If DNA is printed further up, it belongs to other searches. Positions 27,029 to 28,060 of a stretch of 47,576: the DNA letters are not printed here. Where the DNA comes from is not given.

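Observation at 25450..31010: Tandem duplicated, attenuator-controlled ATP-grasp ligase + class I amidotransferase modules coupled to trhO: candidate undescribed system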

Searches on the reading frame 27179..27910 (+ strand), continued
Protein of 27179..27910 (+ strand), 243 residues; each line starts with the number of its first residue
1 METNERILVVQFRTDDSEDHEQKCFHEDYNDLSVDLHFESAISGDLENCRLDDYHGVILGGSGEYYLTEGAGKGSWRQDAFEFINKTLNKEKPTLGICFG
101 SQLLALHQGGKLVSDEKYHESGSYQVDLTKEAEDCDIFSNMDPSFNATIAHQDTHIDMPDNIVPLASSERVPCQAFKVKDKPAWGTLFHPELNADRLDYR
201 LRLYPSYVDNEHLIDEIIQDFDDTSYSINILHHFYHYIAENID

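Call 74: search_solved_structures(query=A5, max_evalue=0.00001)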
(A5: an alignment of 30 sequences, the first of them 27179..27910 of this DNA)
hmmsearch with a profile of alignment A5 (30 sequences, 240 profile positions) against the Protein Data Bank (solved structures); distinct sequences matched with E-value up to 0.00001: 41.
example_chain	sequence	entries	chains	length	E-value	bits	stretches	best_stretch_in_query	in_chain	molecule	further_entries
7yc6_A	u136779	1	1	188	2.5e-31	112.3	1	75-195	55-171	GMP synthase [glutamine-hydrolyzing] subunit A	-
2lxn_A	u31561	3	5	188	3.3e-31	111.9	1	75-195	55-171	GMP synthase [glutamine-hydrolyzing] subunit A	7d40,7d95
7d97_A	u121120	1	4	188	8.2e-31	110.6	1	75-195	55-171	GMP synthase [glutamine-hydrolyzing] subunit A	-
7d96_A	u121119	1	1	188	1.6e-30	109.7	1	75-195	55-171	GMP synthase [glutamine-hydrolyzing] subunit A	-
8gr3_A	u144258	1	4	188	9.6e-30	107.1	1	75-195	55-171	GMP synthase [glutamine-hydrolyzing] subunit A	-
8gr1_A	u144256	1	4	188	2.5e-29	105.7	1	75-195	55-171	GMP synthase [glutamine-hydrolyzing] subunit A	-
2d7j_A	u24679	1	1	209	3.8e-27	98.6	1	77-194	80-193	GMP synthase [glutamine-hydrolyzing] subunit A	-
1wl8_A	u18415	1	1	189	1e-26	97.2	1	77-194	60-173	GMP synthase [glutamine-hydrolyzing] subunit A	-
2a9v_A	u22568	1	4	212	1.9e-26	96.3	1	41-195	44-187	GMP synthase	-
1o1y_A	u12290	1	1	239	2.3e-24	89.5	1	23-230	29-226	conserved hypothetical protein TM1158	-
9k7i_A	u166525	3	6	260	5.5e-23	84.9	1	37-208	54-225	Gamma-glutamyl peptidase 1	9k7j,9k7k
9k7l_A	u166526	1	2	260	4.1e-21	78.8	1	37-208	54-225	Gamma-glutamyl peptidase 1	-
5tw7_A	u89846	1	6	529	1.2e-20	77.3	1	85-194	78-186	GMP synthase [glutamine-hydrolyzing]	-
7mo6_A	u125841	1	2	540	5.9e-19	71.8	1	85-192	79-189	GMP synthase [glutamine-hydrolyzing]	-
4win_A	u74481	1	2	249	3.3e-18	69.3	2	130-191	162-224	GMP synthetase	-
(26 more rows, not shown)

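Call 76: predict_structure(alignment_id=A5)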
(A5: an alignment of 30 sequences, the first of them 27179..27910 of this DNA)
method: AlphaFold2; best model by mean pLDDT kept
length: 243 residues; sequences in the alignment: 30
mean_pLDDT: 93.8   pTM: 0.92
mean pLDDT of the five models: 93.8, 93.4, 92.8, 92.6, 92.1
residues with pLDDT >= 90: 206; 70-90: 33; 50-70: 4; < 50: 0
segments of 3 or more residues with pLDDT < 50: none
pLDDT, mean of each block of 10 residues (from residue 1): 85 88 92 93 90 96 88 95 97 98 98 96 97 95 96 95 98 98 98 93 86 92 94 96 78
secondary structure, 60 per line:
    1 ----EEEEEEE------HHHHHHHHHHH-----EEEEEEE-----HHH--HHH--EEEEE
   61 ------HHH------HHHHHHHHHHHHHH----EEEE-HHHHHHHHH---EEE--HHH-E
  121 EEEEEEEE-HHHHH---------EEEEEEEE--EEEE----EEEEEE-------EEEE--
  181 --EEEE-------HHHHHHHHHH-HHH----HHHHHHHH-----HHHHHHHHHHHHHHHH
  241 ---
elements in order: E5-11 H18-28 E34-40 E56-60 H76-89 E94-97 H99-107 E111-113 E120-128 H130-134 E144-151 E154-157 E162-167 E175-178 E183-186 H194-203 H212-219 H225-240

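Call 81: fold_search(model_id=the predicted structure, library=pdb)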
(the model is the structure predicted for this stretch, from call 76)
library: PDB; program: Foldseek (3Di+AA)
matches with E <= 10: 1587; with E <= 0.001: 152
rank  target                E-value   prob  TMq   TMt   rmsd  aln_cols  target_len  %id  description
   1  2a9v_C                5.4e-16  1.00  0.68  0.82   2.9       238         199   23  Crystal structure of a putative gmp synthase subunit a protein (ta0944m) from thermoplasma acidophilum at 2.45 A resol (released 2005-08-02)
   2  1o1y                  6.5e-16  1.00  0.79  0.83   3.2       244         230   22  Crystal structure of a glutamine amidotransferase (tm1158) from thermotoga maritima at 1.70 A resolution (released 2003-03-11)
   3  9k7k_B                6.5e-16  1.00  0.78  0.77   3.7       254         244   20  Gamma-glutamyl peptidase 1 from Arabidopsis thaliana (inactive form) (released 2025-10-29)
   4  2a9v_B                7.3e-16  1.00  0.68  0.83   2.9       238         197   23  Crystal structure of a putative gmp synthase subunit a protein (ta0944m) from thermoplasma acidophilum at 2.45 A resol (released 2005-08-02)
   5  2a9v_A                7.8e-16  1.00  0.71  0.85   2.6       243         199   22  Crystal structure of a putative gmp synthase subunit a protein (ta0944m) from thermoplasma acidophilum at 2.45 A resol (released 2005-08-02)
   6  9k7i_A                1.3e-15  1.00  0.77  0.76   3.6       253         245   20  Gamma-glutamyl peptidase 1 from Arabidopsis thaliana (Glu complex) (released 2025-10-29)
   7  9k7l_A                1.8e-15  1.00  0.77  0.75   3.6       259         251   19  Gamma-glutamyl peptidase 1 from Arabidopsis thaliana (H192N gamma-Glu intermediate) (released 2025-10-29)
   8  2a9v_D                2.0e-15  1.00  0.69  0.83   2.9       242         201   23  Crystal structure of a putative gmp synthase subunit a protein (ta0944m) from thermoplasma acidophilum at 2.45 A resol (released 2005-08-02)
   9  9k7l_B                2.2e-15  1.00  0.77  0.76   3.2       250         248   21  Gamma-glutamyl peptidase 1 from Arabidopsis thaliana (H192N gamma-Glu intermediate) (released 2025-10-29)
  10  9k7i_B                2.9e-15  1.00  0.76  0.74   3.9       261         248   20  Gamma-glutamyl peptidase 1 from Arabidopsis thaliana (Glu complex) (released 2025-10-29)
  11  9k7j_A                9.4e-15  1.00  0.75  0.75   3.5       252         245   20  Gamma-glutamyl peptidase 1 from Arabidopsis thaliana (ligand-free) (released 2025-10-29)
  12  4win_A                1.0e-14  1.00  0.64  0.68   6.1       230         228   21  Crystal structure of the GATase domain from Plasmodium falciparum GMP synthetase (released 2015-12-02)
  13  7d97_B                1.5e-14  1.00  0.65  0.82   3.9       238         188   23  Crystal structure of N109P mutant of GATase subunit of Methanocaldococcus jannaschii GMP synthetase (released 2021-08-04)
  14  9k7j_B                2.0e-14  1.00  0.77  0.76   3.7       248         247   21  Gamma-glutamyl peptidase 1 from Arabidopsis thaliana (ligand-free) (released 2025-10-29)
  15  7d97_A                2.4e-14  1.00  0.64  0.82   3.2       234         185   23  Crystal structure of N109P mutant of GATase subunit of Methanocaldococcus jannaschii GMP synthetase (released 2021-08-04)
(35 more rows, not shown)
